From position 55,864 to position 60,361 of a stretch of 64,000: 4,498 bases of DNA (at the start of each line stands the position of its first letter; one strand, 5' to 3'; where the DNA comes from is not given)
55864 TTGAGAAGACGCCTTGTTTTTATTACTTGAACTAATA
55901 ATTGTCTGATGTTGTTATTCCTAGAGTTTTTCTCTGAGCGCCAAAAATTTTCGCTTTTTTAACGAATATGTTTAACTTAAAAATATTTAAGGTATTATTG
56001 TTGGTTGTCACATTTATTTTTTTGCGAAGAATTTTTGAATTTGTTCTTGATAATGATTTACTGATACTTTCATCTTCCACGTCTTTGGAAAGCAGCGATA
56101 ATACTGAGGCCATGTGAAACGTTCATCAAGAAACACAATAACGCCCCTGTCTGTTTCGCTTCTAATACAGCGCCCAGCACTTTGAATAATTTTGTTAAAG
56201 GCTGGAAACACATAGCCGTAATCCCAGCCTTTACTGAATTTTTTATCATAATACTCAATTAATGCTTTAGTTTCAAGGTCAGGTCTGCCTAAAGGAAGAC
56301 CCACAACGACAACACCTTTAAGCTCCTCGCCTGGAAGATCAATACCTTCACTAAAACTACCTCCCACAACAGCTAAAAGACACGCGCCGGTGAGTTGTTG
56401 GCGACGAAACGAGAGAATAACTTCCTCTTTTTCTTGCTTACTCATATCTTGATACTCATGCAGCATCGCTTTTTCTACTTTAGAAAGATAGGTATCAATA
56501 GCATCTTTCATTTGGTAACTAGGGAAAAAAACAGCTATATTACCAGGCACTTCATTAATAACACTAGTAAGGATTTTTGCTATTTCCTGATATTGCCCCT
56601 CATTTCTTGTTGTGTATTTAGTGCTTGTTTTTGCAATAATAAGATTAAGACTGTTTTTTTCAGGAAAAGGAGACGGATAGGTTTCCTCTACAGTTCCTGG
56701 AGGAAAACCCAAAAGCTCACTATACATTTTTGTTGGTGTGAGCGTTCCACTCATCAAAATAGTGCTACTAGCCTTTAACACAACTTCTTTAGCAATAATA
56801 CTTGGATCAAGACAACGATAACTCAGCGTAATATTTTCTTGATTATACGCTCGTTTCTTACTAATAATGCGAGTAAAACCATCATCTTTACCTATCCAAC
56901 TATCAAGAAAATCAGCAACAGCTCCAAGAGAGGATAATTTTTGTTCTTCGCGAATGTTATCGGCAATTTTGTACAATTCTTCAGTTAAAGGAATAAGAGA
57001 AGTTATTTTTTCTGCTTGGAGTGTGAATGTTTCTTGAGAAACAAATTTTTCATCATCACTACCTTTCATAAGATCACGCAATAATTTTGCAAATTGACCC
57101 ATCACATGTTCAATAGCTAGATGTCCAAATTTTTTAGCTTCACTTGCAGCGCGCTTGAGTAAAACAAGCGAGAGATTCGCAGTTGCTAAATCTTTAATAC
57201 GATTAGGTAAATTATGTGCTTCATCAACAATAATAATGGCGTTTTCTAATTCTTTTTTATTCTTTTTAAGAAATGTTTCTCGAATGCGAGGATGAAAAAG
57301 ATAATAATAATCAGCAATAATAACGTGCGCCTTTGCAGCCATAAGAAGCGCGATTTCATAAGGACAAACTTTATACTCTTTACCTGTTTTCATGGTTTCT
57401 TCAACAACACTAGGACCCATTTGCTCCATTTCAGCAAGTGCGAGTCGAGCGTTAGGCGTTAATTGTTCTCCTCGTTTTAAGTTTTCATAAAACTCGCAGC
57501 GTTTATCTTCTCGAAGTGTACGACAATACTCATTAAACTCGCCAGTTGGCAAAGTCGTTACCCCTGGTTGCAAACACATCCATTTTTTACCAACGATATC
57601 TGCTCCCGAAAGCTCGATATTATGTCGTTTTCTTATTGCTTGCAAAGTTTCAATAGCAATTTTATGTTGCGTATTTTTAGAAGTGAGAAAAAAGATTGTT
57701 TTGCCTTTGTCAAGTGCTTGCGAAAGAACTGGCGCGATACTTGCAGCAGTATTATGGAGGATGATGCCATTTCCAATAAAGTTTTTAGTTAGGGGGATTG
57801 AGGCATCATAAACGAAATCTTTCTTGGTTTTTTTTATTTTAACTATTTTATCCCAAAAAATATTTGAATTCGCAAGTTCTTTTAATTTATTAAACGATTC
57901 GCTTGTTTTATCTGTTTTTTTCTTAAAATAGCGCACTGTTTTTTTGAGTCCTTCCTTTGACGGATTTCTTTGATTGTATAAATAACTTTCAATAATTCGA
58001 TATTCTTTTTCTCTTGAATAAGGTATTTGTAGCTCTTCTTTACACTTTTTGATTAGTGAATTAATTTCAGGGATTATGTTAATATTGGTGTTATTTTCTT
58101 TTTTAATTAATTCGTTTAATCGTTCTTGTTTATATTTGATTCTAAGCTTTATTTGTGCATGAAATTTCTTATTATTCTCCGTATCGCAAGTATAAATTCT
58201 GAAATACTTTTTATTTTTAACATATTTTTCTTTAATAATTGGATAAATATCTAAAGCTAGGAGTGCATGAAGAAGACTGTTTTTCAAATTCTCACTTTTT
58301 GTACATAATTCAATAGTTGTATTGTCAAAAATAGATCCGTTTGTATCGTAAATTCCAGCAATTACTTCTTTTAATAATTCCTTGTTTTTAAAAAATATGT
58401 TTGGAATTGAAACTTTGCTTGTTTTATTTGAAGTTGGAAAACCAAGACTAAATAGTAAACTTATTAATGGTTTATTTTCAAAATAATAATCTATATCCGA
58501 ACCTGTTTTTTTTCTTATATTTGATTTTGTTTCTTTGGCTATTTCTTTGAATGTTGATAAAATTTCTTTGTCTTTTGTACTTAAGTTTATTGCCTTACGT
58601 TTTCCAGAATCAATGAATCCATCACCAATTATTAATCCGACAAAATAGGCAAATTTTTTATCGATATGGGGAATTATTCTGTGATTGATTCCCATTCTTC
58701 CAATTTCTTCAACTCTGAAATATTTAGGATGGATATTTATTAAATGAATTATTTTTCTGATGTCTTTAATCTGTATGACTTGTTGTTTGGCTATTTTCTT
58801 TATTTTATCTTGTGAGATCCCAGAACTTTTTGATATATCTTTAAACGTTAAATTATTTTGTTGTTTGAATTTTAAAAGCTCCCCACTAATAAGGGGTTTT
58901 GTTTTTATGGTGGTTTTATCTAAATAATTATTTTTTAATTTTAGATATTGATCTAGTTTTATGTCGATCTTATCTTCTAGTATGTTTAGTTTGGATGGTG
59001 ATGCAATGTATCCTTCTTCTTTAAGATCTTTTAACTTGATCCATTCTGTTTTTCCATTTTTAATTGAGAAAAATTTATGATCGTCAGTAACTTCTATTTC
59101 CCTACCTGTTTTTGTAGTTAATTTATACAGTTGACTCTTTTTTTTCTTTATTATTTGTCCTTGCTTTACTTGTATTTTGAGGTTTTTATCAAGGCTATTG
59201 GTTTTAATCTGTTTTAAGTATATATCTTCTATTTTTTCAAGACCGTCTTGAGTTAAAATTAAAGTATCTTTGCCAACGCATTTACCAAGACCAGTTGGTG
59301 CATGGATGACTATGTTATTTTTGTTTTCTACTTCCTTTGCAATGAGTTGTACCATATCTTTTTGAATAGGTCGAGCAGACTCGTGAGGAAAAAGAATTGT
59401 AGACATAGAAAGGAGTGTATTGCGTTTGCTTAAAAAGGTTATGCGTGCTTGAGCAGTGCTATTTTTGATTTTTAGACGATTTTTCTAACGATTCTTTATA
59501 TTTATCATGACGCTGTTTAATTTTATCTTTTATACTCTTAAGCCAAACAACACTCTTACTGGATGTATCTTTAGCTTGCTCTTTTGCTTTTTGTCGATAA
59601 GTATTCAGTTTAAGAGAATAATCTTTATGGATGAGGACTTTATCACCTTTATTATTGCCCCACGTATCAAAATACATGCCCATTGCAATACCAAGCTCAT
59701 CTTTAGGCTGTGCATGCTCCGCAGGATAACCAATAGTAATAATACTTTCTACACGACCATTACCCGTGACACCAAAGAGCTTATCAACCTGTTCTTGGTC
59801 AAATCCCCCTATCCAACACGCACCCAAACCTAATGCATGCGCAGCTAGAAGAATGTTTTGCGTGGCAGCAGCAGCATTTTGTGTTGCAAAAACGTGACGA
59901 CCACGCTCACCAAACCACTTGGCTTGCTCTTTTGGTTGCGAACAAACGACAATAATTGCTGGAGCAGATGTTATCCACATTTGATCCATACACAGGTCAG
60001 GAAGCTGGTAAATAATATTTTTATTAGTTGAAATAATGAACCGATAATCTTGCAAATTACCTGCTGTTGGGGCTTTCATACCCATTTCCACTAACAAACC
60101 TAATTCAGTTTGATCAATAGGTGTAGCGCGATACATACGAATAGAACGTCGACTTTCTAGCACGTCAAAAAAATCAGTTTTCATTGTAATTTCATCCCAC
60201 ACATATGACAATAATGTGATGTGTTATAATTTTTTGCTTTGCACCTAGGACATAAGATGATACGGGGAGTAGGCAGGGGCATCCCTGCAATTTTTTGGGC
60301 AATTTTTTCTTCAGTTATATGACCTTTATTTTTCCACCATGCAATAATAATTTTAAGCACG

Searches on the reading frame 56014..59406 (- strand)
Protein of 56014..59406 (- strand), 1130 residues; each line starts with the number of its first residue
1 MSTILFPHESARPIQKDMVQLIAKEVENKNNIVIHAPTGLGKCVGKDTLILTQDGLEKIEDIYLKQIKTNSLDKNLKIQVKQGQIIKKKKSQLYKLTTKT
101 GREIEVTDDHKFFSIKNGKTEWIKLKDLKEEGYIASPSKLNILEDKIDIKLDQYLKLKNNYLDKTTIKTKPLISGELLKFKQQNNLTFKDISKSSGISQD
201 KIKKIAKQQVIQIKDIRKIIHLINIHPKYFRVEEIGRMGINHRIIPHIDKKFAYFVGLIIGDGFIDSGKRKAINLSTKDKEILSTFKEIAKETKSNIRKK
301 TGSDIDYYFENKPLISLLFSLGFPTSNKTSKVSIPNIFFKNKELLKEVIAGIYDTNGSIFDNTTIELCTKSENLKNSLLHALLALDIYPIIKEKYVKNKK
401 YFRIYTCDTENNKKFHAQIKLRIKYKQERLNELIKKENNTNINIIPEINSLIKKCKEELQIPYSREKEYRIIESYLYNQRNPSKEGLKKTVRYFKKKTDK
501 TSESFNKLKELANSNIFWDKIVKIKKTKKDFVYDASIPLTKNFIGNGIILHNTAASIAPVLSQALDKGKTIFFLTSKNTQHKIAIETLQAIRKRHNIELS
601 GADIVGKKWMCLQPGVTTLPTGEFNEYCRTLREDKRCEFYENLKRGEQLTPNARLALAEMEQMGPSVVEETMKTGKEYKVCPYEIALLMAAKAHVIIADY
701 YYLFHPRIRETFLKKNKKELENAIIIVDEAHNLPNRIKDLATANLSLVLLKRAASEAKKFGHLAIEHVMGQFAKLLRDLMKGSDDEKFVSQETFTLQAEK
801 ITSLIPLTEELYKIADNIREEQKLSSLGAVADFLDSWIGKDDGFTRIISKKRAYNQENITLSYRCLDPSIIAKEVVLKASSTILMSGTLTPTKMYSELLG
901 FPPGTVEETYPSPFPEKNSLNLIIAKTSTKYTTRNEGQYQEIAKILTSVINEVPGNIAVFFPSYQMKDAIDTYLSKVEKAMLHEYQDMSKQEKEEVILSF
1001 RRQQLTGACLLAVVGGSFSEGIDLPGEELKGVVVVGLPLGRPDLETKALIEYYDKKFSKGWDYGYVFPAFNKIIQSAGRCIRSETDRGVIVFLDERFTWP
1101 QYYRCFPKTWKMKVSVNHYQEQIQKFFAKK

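Call 31: search_protein_families(library=pfam, proteins=[window:56014-59406:-], max_evalue=0.001)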
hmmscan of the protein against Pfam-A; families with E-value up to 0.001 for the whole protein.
window:56014-59406:- (1130 aa): 6 families
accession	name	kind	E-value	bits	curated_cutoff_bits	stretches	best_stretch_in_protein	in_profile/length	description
PF13307.12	Helicase_C_2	-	3.7e-44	151.2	25.3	1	947-1111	2-168/170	Helicase C-terminal domain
PF14890.11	Intein_splicing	-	4.8e-28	98.4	35.8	1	50-552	2-155/155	Intein splicing domain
PF06733.21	DEAD_2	-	7e-24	84.8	21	1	581-746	9-168/172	DEAD_2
PF06777.17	HBB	-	2.8e-14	53.6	30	1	754-932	2-189/190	Helical and beta-bridge domain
PF14528.11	LAGLIDADG_3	-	8.8e-14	52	22.5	2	346-419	4-81/82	LAGLIDADG-like domain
PF00271.37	Helicase_C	-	0.00023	21.8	23.5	0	946-1082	6-108/110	Helicase conserved C-terminal domain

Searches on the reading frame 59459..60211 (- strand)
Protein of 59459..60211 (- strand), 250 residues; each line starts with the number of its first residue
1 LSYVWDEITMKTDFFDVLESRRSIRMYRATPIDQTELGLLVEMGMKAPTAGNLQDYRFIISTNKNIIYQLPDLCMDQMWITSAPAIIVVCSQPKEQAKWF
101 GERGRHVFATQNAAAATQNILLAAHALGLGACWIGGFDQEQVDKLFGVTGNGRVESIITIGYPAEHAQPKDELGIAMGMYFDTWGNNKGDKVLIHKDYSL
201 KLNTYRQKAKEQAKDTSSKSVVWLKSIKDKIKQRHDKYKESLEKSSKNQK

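Call 31: search_protein_families(library=pfam, proteins=[window:59459-60211:-], max_evalue=0.001)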
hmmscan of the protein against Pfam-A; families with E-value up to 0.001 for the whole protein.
window:59459-60211:- (250 aa): 2 families
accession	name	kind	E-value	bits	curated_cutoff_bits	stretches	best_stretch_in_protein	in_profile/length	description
PF00881.29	Nitroreductase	-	4.5e-33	115.2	23.5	2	79-162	86-167/167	Nitroreductase family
PF14512.11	TM1586_NiRdase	-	3.4e-10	40.4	27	1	118-174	89-144/215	Putative TM nitroreductase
